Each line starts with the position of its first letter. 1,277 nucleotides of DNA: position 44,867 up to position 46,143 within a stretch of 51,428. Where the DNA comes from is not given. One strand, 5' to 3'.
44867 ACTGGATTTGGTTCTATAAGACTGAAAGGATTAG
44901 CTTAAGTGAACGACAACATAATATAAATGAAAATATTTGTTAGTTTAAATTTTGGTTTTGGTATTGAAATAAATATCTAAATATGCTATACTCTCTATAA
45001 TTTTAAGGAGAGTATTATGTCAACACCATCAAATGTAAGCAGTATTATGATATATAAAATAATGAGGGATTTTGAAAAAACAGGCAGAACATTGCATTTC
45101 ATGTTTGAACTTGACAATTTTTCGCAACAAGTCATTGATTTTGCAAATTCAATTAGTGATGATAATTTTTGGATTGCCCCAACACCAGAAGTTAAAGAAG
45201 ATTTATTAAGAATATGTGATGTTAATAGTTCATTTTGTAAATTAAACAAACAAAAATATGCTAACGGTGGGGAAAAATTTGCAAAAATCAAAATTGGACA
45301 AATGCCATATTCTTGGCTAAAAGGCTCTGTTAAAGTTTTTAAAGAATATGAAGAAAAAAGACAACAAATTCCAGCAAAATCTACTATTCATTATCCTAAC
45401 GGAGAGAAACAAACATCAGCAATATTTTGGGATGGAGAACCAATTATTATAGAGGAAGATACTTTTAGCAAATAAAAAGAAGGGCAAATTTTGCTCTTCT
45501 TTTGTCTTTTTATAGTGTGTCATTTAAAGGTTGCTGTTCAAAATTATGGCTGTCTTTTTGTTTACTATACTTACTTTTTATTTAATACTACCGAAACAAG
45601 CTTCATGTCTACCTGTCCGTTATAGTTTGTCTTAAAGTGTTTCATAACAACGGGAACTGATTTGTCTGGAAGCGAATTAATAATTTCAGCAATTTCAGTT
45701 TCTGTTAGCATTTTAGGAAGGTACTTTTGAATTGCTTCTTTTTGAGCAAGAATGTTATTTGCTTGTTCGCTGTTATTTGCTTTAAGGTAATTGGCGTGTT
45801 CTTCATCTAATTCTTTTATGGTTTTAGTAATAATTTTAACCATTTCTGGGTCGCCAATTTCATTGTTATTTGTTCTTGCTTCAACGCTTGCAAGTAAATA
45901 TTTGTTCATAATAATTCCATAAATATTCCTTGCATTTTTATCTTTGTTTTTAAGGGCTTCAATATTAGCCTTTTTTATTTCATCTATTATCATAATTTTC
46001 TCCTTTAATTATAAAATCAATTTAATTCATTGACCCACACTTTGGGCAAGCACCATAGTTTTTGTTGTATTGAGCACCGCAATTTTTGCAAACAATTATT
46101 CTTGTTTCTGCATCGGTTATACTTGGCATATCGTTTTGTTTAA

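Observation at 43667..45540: IS3-family element that carries a passenger gene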

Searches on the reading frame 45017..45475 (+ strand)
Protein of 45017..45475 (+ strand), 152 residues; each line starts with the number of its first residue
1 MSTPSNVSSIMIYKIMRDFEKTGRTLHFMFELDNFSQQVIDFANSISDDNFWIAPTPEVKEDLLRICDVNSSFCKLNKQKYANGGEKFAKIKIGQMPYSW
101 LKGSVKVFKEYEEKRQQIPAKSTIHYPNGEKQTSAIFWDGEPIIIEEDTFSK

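Call 4: search_protein_families(library=pfam, proteins=[window:45017-45475:+], max_evalue=0.01)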
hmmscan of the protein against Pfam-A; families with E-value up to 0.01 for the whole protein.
window:45017-45475:+ (152 aa): 0 families

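Call 8: find_encoding_contigs(protein=window:45017-45475:+, flank=4000, max_places=10)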
Protein window:45017-45475:+ (152 aa): 5 contigs read that carry it; 3 places shown.
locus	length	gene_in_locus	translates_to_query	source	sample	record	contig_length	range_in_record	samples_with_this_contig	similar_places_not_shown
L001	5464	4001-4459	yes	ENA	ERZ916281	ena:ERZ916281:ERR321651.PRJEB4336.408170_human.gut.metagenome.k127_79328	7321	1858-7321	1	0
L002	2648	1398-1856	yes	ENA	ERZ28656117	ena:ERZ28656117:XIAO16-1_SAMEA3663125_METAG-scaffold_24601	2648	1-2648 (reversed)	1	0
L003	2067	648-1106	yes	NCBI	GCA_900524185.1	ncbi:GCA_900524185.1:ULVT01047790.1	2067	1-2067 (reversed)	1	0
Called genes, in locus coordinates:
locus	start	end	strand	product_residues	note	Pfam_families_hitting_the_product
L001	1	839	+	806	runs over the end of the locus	PF00343:Phosphorylase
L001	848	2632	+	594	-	PF00128:Alpha-amylase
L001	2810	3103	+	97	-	-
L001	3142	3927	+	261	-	PF13276:HTH_21, PF00665:rve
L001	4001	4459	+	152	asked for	-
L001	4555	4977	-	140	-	PF09424:YqeY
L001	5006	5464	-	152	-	?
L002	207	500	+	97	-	-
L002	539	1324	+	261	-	PF13276:HTH_21, PF00665:rve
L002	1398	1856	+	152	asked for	-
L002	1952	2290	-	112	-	PF09424:YqeY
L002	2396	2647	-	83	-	?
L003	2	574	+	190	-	?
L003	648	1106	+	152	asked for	-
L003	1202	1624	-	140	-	PF09424:YqeY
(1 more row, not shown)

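Call 10: find_homologous_proteins(query=window:45017-45475:+, max_evalue=0.001)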
Query window:45017-45475:+ (152 aa): 34 proteins with E <= 0.001 among 42 candidates.
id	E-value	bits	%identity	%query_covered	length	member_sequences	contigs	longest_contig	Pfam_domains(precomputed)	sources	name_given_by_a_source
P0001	5.4e-93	327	95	100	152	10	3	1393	-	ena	-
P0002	1.4e-81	290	86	100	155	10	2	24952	-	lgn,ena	-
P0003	1.3e-77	277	81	100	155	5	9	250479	-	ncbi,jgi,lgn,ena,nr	ncbi:MAG: hypothetical protein E7351_01765 [Clostridiales bacterium]|nr:hypothetical protein [Clostr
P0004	1.8e-75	270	81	100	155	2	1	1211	-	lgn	-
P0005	6.3e-70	252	75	100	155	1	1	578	-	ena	-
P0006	4.4e-68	246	72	100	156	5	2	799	-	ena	-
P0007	2.5e-66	240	70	100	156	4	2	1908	-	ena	-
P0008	6.9e-66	239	70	97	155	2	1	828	-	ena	-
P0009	2.9e-65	237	70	100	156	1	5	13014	-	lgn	-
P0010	3.8e-62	227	68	100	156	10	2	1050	-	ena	-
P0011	9.5e-60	219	66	100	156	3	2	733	-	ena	-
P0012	2.5e-57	211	63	97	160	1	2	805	-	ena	-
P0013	6.0e-52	194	62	100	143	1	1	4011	-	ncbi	-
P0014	4.3e-51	191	84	65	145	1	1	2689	-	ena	-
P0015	1.5e-50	189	57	97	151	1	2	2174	-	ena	-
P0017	2.5e-50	188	61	97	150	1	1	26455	-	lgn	-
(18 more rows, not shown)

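Call 11: find_encoding_contigs(protein=P0003, flank=5000, max_places=10)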
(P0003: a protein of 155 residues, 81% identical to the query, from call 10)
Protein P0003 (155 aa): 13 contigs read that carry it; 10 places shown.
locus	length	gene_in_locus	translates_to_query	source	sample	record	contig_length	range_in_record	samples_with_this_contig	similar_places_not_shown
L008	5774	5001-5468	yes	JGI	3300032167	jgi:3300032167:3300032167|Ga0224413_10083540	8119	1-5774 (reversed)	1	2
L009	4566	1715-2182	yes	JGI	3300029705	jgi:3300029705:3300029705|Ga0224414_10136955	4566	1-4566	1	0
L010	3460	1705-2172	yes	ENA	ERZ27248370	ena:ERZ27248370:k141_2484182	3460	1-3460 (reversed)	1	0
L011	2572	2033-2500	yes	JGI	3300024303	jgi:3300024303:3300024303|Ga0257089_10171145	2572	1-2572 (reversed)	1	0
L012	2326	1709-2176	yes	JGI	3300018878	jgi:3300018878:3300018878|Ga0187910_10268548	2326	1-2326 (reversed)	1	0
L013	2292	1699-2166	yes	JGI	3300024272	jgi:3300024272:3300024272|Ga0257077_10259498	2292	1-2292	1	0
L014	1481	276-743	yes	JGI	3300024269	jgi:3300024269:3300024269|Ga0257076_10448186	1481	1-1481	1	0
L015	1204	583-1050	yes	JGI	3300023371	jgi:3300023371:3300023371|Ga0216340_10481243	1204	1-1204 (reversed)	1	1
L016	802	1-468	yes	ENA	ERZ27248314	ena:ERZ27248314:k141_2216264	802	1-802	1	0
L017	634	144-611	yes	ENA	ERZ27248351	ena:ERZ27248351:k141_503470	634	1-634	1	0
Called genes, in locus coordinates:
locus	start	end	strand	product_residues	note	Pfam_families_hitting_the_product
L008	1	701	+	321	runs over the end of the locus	PF01145:Band_7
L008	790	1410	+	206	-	PF01741:MscL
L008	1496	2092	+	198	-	PF01066:CDP-OH_P_transf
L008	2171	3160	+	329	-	PF00154:RecA_N, PF06745:ATPase (weak), PF08423:Rad51 (weak), PF27531:MT3502_N (weak), PF21096:RecA_C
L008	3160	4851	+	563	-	PF02463:SMC_N, PF13175:AAA_15 (faint), PF13476:AAA_23 (weak)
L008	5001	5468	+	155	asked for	-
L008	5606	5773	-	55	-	?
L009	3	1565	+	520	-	?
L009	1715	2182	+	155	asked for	-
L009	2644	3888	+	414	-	-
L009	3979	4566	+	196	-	?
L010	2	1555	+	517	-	?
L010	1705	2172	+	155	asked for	-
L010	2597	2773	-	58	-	PF00037:Fer4, PF12837:Fer4_6 (weak), PF13237:Fer4_10, PF12838:Fer4_7, PF13187:Fer4_9, PF12797:Fer4_2 (weak), PF12837:Fer4_6 (weak), PF00037:Fer4, +6 more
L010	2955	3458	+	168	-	?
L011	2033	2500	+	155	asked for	-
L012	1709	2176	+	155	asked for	-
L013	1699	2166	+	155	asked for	-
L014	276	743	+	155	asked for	-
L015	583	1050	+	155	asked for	-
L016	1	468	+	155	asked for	?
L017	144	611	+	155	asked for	-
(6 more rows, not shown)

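Call 12: find_encoding_contigs(protein=P0002, flank=5000, max_places=6)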
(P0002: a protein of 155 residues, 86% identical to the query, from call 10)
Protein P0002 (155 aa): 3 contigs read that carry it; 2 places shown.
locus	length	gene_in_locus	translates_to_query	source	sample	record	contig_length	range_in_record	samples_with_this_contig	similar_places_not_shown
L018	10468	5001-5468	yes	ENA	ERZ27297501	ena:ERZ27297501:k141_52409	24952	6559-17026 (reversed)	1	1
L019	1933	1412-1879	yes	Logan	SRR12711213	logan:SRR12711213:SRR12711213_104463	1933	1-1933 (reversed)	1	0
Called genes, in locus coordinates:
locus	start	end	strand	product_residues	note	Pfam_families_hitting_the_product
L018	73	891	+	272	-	-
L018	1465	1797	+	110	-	PF03780:Asp23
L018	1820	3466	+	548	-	PF02734:Dak2, PF21645:FakA-like_M, PF13684:FakA-like_C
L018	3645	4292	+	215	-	-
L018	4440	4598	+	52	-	-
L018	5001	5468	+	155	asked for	-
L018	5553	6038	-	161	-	-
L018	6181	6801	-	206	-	PF08010:Phage_30_3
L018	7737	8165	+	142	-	-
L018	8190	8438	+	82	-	-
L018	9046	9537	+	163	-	PF00383:dCMP_cyt_deam_1, PF14437:MafB19-deam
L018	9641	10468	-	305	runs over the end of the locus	PF00561:Abhydrolase_1, PF12146:Hydrolase_4, PF12697:Abhydrolase_6 (weak), PF00326:Peptidase_S9 (faint)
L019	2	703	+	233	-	?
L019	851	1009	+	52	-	-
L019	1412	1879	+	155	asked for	-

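Call 13: find_encoding_contigs(protein=P0017, flank=5000, max_places=6)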
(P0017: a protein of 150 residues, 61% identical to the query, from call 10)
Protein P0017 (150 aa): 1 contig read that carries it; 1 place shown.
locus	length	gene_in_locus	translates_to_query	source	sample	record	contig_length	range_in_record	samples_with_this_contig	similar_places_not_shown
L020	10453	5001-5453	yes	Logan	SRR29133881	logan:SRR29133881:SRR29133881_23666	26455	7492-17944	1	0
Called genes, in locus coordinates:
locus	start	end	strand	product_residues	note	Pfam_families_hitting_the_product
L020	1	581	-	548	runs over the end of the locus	PF02734:Dak2, PF21645:FakA-like_M, PF13684:FakA-like_C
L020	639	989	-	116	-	PF03780:Asp23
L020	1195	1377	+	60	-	PF00830:Ribosomal_L28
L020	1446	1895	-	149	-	PF00149:Metallophos (faint), PF12850:Metallophos_2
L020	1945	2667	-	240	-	PF20772:TACO1_YebC_N, PF01709:Transcrip_reg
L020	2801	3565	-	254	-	PF22435:MRM3-like_sub_bind, PF00588:SpoU_methylase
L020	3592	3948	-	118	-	PF00453:Ribosomal_L20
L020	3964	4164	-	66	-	PF01632:Ribosomal_L35p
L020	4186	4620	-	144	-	PF05198:IF3_N, PF00707:IF3_C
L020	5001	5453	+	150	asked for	-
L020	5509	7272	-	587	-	PF04055:Radical_SAM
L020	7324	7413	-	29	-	-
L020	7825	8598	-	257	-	-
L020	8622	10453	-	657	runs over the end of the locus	PF02824:TGS, PF00587:tRNA-synt_2b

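Call 31: search_protein_families(library=phrogs, proteins=[window:45017-45475:+, L181:4349-4762:+], max_evalue=1)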
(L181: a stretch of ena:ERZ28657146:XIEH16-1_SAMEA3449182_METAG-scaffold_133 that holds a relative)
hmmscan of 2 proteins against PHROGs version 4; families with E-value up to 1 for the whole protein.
window:45017-45475:+ (152 aa): 1 family
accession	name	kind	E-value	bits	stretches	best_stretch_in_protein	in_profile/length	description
phrog_13805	-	unknown function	0.27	12.4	1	75-112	5-43/51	-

L181:4349-4762:+ (137 aa): 1 family
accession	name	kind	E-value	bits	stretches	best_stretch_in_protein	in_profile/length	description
phrog_38684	-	unknown function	0.5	11.3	1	70-85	30-45/54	-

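Call 32: search_protein_families(library=pfam, proteins=[window:45017-45475:+, L181:4349-4762:+], max_evalue=10)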
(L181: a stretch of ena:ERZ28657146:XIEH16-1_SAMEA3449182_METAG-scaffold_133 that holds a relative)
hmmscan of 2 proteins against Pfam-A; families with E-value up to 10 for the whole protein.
window:45017-45475:+ (152 aa): 1 family
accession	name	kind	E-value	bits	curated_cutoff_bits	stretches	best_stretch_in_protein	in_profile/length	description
PF07532.17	Big_4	-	0.048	13.7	22.1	1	116-142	14-40/59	Bacterial Ig-like domain (group 4)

L181:4349-4762:+ (137 aa): 0 families

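Call 33: search_protein_families(library=padloc, proteins=[window:45017-45475:+, L181:4349-4762:+], max_evalue=1)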
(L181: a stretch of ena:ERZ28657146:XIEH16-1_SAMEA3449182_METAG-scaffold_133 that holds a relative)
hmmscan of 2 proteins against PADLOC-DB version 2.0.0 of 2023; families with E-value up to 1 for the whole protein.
window:45017-45475:+ (152 aa): 0 families

L181:4349-4762:+ (137 aa): 0 families

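Call 45: predict_structure(alignment_id=A1)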
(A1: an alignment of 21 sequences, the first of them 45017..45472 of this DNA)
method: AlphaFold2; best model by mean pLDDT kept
length: 152 residues; sequences in the alignment: 21
mean_pLDDT: 80.4   pTM: 0.73
mean pLDDT of the five models: 80.4, 78.5, 77.1, 76.1, 74.9
residues with pLDDT >= 90: 86; 70-90: 25; 50-70: 17; < 50: 24
segments of 3 or more residues with pLDDT < 50: 133-152
pLDDT, mean of each block of 10 residues (from residue 1): 76 96 91 94 90 82 95 94 96 94 96 71 57 45 37 32
secondary structure, 60 per line:
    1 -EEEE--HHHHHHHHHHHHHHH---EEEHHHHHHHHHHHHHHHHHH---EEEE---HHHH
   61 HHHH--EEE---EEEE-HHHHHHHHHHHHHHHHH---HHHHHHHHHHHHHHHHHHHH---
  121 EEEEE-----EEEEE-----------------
elements in order: E2-5 H8-22 E26-28 H29-46 E50-53 H57-64 E67-69 E73-76 H78-94 H98-117 E121-125 E131-135

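Call 50: fold_search(model_id=the predicted structure, library=pdb)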
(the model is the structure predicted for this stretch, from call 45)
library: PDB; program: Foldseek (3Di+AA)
matches with E <= 10: 163; with E <= 0.001: 0
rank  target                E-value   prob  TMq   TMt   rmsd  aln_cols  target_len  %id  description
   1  9gjw_A                2.8e-01  0.60  0.34  0.15   6.0       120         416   16  OCCM maturation intermediate stalled with an Arginine Finger mutation in Mcm2 (released 2025-03-05)
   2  9gm5_A                3.1e-01  0.57  0.34  0.15   5.9       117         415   15  OCCM maturation intermediate stalled with an Arginine Finger mutation in Mcm5: Conformer 1 (released 2025-03-05)
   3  9gjp_A                3.3e-01  0.47  0.33  0.40   6.4       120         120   14  OCCM maturation intermediate stalled with an Arginine Finger mutation in Mcm5: Conformer 2 (released 2025-03-05)
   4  9g33_UK               4.7e-01  0.07  0.15  0.10  23.0       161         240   12  Stalled 90S - Utp23-Krr1-deltaC3 (released 2025-06-18)
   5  9exk                  8.4e-01  0.08  0.21  0.05  16.4       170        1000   12  Scalable protein design using hallucination in a relaxed sequence space (released 2024-10-16)
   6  7jpo_D                8.9e-01  0.33  0.38  0.17   5.7       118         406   12  ORC-O1AAA: Human Origin Recognition Complex (ORC) with dynamic/unresolved ORC2 WH (released 2020-09-02)
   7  2mc3_MODEL_1_A        8.9e-01  0.25  0.32  0.42   6.1        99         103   13  NMR solution structure of the winged-helix domain from MUS81 structure-specific endonuclease (released 2013-09-18)
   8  8s0e_D                1.1e+00  0.28  0.38  0.17   5.6       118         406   12  H. sapiens OCCM bound to double stranded DNA (released 2024-10-02)
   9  1fnn_A                1.1e+00  0.30  0.34  0.16   6.8       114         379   10  CRYSTAL STRUCTURE OF CDC6P FROM PYROBACULUM AEROPHILUM (released 2000-10-04)
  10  6zqd_UK               1.3e+00  0.02  0.14  0.10  22.8       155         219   12  Cryo-EM structure of the 90S pre-ribosome from Saccharomyces cerevisiae, state Post-A1 (released 2020-09-23)
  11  5v8f_A                1.5e+00  0.15  0.30  0.13   7.6       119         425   16  Structural basis of MCM2-7 replicative helicase loading by ORC-Cdc6 and Cdt1 (released 2017-05-10)
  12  3rpu_G                1.5e+00  0.12  0.28  0.23   9.0       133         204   13  Crystal structure of the MukE-MukF complex (released 2012-03-14)
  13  6wgi_A                1.6e+00  0.20  0.34  0.14   6.2       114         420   16  Atomic model of the mutant OCCM (ORC-Cdc6-Cdt1-Mcm2-7 with Mcm6 WHD truncation) loaded on DNA at 10.5 A resolution (released 2020-07-15)
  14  2cm0                  1.7e+00  0.47  0.38  0.54   3.8        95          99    8  The PUB domain functions as a p97 binding module in human peptide N-glycanase. (released 2006-06-28)
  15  2dla_C                1.7e+00  0.08  0.24  0.19  12.7       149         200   10  Primase large subunit amino terminal domain from Pyrococcus horikoshii (released 2007-02-27)
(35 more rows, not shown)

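Call 54: search_protein_families(library=ncbifam, proteins=[window:45017-45475:+, L181:4349-4762:+], max_evalue=0.01)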
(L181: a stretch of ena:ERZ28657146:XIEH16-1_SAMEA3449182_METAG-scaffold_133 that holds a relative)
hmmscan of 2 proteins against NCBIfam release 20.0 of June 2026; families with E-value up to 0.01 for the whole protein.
window:45017-45475:+ (152 aa): 0 families

L181:4349-4762:+ (137 aa): 0 families

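Call 56: search_dna_similar(query=window:45017-45475:+, collection=plasmids, mode=protein, max_evalue=0.01, max_rows=10)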
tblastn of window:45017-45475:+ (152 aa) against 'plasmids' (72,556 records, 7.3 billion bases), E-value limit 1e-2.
No match.

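Call 71: fold_search(model_id=the predicted structure, library=viral)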
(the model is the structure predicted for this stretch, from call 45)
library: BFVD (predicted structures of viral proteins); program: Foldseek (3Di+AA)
matches with E <= 10: 363; with E <= 0.001: 0
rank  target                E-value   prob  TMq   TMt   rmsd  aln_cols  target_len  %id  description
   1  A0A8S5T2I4            3.9e-03  1.00  0.49  0.59   3.7       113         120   13  Uncharacterized protein [Myoviridae sp. ctqfO1]
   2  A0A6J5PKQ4            1.4e-01  0.08  0.13  0.13  18.9       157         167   11  Uncharacterized protein [uncultured Caudovirales phage]
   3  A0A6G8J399            1.8e-01  0.47  0.33  0.39   9.1       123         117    7  Uncharacterized protein [Thermoproteus spherical piliferous virus 1]
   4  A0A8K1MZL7            2.9e-01  0.07  0.16  0.10  20.5       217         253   10  RNA-directed RNA polymerase (Fragment) [Solemoviridae sp.]
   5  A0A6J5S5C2            3.1e-01  0.06  0.13  0.12  14.4       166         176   11  Uncharacterized protein [uncultured Caudovirales phage]
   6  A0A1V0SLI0            3.3e-01  0.06  0.17  0.11  17.8       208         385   11  Uncharacterized protein [Klosneuvirus KNV1]
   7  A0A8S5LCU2            3.4e-01  0.13  0.19  0.21  13.9       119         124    9  Uncharacterized protein (Fragment) [Siphoviridae sp. ctjjE1]
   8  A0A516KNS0            4.6e-01  0.05  0.13  0.12  19.2       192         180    7  (no name in the UniProt tables at hand)
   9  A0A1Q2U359            4.9e-01  0.12  0.22  0.12  15.7       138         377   14  Phage protein [Vibrio phage pTD1]
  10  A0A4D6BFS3            5.8e-01  0.08  0.23  0.13  18.3       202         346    9  (no name in the UniProt tables at hand)
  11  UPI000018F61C         6.9e-01  0.07  0.18  0.11  16.9       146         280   13  (no name look-up for this kind of identifier)
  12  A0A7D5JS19            7.3e-01  0.11  0.20  0.24  11.2       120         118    6  (no name in the UniProt tables at hand)
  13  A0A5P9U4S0            7.8e-01  0.66  0.46  0.48   5.6       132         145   12  (no name in the UniProt tables at hand)
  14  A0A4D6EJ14            7.8e-01  0.08  0.12  0.08  14.4       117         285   10  Uncharacterized protein [Pandoravirus celtis]
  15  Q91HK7                8.7e-01  0.10  0.16  0.07  14.3       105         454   10  RNA-directed RNA polymerase (Fragment) [Strawberry crinkle virus]
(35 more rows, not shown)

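Call 79: search_protein_representatives(alignment_id=A1)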
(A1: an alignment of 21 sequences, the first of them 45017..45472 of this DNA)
Query: 21 sequences, 155 profile positions. Proteins with E-value up to 0.001 (for the whole library): 27; up to 1e-10: 21; up to 1e-30: 8. The best 27 are listed.
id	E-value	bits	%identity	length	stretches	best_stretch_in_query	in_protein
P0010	1.1e-84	298.2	-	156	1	1-155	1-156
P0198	6.0e-47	175.6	-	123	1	1-117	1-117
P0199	2.5e-44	167.1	-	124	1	1-117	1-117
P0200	9.0e-44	165.3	-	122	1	1-117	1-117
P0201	9.2e-41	155.5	-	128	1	1-109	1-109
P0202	9.4e-41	155.5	-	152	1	1-151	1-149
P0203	1.1e-35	139.0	-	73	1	1-70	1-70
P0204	6.2e-34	133.3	-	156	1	1-150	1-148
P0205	2.6e-30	121.6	-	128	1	1-117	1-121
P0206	4.6e-28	114.3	-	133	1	1-113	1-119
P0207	2.7e-27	111.8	-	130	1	1-122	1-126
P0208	2.9e-24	102.0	-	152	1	4-110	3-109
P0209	8.9e-24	100.4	-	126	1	1-115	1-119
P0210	2.7e-22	95.6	-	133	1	6-111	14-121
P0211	3.7e-22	95.1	-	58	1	1-53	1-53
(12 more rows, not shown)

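Call 89: search_protein_families(library=pfam, alignment_id=A4, max_evalue=0.01)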
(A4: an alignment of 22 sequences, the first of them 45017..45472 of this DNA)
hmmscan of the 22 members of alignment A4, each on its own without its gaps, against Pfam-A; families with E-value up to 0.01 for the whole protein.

A. member 1, window:45017-45472:+ (152 aa): 0 families

B. families by the number of members that match (of 22 scanned): 1 family
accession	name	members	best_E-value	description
PF16186.11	Arm_3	1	0.009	Atypical Arm repeat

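Call 96: find_related_loci(query=A1, collection=viral_contigs, flank=4000)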
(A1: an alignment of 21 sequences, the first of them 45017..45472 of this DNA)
Query A1 (152 aa) in viral_contigs; peptide patterns used: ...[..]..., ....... (x = any residue, [..] = any of these).
73 stretches matched a pattern, but none encodes a relative of the query by tblastn (E <= 1e-3).

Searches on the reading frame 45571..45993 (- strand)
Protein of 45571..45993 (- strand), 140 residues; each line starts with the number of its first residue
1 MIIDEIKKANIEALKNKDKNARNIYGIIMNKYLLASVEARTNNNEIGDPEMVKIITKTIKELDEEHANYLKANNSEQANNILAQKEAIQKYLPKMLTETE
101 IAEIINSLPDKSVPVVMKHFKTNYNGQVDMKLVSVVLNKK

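Call 4: search_protein_families(library=pfam, proteins=[window:45571-45993:-], max_evalue=0.01)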
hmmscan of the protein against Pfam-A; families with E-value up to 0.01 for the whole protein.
window:45571-45993:- (140 aa): 2 families
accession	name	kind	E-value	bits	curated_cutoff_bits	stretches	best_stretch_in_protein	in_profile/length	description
PF09424.15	YqeY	-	1.3e-14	55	27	1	4-138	2-140/143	Yqey-like protein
PF03874.21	RNA_pol_Rpb4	-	0.00023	21.9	25.6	1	11-113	15-87/116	RNA polymerase Rpb4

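Call 72: find_encoding_contigs(protein=window:45571-45993:-, flank=3000, max_places=10)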
Protein window:45571-45993:- (140 aa): 8 contigs read that carry it; 6 places shown.
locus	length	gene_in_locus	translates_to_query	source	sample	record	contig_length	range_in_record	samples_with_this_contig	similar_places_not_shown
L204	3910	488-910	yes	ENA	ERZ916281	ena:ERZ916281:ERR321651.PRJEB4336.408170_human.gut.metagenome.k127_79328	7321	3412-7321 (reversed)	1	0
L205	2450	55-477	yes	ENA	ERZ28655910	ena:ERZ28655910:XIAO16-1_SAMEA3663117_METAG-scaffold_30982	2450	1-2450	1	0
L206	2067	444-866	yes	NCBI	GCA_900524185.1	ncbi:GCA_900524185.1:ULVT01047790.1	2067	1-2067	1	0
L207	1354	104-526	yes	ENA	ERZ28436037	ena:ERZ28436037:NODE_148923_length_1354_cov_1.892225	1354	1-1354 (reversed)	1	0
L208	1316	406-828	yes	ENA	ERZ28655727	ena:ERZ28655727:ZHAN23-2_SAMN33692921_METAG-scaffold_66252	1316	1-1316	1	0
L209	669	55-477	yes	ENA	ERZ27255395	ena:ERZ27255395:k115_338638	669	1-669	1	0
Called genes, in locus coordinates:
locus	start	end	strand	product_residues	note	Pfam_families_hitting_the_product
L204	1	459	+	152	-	?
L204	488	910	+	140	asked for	PF09424:YqeY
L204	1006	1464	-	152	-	-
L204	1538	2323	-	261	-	PF13276:HTH_21, PF00665:rve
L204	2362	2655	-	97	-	-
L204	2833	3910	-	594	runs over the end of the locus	PF00128:Alpha-amylase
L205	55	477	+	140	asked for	PF09424:YqeY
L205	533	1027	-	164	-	-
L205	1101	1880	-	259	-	PF13276:HTH_21, PF00665:rve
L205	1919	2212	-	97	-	-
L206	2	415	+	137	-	?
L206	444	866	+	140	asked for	PF09424:YqeY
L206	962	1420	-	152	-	-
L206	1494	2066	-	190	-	?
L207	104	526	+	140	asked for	PF09424:YqeY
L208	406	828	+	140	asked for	PF09424:YqeY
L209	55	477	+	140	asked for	PF09424:YqeY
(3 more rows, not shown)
